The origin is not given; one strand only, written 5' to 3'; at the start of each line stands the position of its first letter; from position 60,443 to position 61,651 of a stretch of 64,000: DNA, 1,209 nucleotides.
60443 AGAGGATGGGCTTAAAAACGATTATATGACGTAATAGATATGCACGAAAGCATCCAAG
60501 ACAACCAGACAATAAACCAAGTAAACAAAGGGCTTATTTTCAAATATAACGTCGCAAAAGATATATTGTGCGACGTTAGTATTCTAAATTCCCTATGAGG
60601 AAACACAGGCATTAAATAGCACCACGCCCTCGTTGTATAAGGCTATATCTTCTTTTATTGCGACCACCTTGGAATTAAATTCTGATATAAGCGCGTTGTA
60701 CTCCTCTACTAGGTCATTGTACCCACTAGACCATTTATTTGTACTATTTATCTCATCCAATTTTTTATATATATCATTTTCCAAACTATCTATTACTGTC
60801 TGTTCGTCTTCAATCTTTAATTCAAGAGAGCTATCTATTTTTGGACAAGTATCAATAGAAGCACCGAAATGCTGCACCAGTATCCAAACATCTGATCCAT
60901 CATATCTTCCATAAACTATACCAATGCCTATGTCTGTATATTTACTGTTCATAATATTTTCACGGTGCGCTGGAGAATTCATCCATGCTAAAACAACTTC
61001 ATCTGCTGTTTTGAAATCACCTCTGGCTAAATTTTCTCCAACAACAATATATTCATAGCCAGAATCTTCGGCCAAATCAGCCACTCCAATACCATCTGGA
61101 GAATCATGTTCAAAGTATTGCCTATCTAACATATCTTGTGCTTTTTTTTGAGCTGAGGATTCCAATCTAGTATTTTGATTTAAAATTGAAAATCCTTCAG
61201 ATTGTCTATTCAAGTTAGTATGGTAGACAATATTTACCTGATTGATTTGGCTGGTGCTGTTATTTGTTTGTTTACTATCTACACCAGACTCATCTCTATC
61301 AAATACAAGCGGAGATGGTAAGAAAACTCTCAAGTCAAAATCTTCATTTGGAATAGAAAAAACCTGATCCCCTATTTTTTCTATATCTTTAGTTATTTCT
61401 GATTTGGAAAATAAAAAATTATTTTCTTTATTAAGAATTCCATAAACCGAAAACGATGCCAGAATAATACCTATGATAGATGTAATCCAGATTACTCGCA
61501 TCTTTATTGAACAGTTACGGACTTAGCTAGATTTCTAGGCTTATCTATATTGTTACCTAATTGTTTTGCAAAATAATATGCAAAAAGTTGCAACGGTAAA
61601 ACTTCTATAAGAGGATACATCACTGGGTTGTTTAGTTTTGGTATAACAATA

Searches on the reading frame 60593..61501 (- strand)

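Call 74: search_protein_families(library=ncbifam, proteins=[window:60593-61501:-], max_evalue=0.00001)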
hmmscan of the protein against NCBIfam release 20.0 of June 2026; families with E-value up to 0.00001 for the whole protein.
window:60593-61501:- (302 aa): 2 families
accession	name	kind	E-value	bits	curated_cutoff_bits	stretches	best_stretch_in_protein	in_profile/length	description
TIGR02909.1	spore_YkwD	subfamily_domain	1.1e-28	99.6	171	1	90-212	7-125/127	uncharacterized protein, YkwD family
NF052539.1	DivAsocLipDalA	equivalog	6e-14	52.2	200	1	80-208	41-166/169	divisome-associated lipoprotein DalA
